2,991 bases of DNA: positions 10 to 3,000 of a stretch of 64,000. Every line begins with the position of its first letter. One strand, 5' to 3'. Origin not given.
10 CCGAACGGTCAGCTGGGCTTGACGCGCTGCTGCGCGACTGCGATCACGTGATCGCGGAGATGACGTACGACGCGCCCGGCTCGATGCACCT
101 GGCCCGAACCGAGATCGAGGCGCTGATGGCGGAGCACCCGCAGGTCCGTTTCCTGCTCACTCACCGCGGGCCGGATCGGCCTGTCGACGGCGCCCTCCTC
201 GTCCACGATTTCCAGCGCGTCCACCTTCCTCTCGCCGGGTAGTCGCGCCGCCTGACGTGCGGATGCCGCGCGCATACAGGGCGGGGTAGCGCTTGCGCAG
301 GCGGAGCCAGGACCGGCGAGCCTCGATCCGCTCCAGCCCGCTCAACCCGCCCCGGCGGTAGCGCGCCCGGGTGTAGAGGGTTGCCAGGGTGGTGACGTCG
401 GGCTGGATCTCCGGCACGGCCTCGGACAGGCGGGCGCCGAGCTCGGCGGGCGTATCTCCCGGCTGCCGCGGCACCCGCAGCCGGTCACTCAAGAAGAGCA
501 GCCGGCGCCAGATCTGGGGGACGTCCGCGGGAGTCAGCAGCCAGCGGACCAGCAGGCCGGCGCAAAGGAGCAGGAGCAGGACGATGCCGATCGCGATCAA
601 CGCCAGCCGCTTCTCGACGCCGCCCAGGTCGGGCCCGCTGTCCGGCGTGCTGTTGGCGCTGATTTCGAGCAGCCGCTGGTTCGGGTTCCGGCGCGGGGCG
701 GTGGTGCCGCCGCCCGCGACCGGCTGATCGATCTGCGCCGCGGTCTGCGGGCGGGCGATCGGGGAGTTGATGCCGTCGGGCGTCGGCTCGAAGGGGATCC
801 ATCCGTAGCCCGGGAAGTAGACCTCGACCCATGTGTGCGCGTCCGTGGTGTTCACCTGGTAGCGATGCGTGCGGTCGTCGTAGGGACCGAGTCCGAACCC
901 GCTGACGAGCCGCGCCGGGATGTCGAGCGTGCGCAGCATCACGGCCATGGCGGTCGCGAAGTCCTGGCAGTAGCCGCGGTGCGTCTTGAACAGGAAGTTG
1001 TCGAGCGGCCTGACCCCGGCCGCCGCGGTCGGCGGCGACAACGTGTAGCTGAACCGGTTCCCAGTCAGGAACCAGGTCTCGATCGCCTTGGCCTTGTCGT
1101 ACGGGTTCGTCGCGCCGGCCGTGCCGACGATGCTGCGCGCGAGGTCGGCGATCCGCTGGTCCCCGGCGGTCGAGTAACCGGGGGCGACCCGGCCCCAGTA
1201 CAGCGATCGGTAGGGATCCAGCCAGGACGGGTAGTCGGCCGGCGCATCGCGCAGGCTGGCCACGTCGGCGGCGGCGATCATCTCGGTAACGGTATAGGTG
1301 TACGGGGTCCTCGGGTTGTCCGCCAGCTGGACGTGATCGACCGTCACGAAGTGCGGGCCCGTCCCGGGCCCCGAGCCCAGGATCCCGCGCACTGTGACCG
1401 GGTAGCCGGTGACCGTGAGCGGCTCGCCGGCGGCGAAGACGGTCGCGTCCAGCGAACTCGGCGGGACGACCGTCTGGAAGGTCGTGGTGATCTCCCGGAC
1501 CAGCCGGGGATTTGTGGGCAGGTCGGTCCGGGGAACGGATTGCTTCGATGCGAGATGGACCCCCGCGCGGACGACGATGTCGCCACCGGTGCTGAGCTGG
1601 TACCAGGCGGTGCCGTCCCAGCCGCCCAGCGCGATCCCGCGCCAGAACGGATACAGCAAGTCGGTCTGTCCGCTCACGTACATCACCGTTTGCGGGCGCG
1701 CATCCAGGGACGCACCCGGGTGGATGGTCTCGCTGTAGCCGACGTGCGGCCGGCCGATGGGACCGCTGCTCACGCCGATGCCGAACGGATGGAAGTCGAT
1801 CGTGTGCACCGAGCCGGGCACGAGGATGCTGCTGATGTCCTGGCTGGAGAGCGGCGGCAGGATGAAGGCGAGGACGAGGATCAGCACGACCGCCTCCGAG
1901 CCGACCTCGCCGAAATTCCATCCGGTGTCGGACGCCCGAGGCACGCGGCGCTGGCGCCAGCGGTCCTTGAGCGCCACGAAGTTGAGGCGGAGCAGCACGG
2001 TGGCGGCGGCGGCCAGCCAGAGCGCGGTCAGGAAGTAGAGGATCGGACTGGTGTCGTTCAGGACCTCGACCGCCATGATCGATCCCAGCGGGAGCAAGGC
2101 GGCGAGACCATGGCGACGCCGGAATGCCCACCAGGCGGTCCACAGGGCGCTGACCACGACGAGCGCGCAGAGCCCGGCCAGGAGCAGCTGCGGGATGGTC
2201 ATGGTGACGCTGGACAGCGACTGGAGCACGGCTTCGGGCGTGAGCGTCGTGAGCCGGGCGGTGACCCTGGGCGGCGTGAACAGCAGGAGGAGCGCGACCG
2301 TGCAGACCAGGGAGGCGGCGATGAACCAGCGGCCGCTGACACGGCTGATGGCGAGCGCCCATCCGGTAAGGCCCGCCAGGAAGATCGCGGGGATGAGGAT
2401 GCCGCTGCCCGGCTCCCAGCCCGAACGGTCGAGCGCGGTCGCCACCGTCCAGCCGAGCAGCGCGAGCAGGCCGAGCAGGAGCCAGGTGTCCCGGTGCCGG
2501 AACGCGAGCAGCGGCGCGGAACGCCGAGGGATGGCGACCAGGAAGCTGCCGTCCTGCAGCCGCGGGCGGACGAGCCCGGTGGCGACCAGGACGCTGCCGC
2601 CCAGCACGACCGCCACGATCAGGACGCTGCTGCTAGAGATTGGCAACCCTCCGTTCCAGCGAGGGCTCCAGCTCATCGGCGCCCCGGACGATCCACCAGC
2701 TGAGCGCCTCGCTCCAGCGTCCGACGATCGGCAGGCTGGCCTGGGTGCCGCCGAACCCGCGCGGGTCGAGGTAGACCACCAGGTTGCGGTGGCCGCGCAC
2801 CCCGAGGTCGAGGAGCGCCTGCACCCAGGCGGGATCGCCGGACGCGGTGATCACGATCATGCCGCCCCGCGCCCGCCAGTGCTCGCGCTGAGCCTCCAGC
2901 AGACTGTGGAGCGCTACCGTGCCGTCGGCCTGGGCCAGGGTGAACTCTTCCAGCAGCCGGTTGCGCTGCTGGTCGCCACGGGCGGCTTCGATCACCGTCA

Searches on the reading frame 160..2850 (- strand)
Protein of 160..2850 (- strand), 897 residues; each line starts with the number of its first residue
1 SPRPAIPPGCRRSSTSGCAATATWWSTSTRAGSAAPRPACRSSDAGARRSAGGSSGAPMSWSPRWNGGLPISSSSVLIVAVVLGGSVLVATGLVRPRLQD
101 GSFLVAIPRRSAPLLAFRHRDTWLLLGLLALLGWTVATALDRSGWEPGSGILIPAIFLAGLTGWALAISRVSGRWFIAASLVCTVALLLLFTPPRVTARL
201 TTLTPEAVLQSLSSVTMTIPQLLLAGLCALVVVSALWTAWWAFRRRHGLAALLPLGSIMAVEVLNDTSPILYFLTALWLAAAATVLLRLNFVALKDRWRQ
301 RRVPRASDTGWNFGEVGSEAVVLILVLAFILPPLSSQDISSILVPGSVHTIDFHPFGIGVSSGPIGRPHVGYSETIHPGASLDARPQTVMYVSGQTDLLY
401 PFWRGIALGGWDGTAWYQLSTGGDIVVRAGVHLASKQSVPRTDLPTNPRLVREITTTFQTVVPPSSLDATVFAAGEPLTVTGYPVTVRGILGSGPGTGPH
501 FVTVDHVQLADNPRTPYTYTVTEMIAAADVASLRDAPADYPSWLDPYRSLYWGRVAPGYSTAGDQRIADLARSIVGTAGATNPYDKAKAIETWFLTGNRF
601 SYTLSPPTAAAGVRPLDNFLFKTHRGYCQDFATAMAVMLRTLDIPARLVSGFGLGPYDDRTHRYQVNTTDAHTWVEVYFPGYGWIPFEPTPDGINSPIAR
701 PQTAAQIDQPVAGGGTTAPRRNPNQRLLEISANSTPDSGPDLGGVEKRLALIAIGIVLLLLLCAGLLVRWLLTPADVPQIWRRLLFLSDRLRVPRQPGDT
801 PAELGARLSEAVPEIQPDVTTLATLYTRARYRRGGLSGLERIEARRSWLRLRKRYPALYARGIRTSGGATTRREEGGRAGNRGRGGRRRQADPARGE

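Call 30: search_protein_families(library=pfam, max_evalue=0.001, proteins=[window:160-2850:-])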
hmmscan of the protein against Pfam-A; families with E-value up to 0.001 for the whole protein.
window:160-2850:- (897 aa): 2 families
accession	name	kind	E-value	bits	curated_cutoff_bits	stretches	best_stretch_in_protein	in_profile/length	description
PF01841.26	Transglut_core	-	9.6e-28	97.1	23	1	572-689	5-108/108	Transglutaminase-like superfamily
PF13559.11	DUF4129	-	9.9e-11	42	24.8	1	781-847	2-67/69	Domain of unknown function (DUF4129)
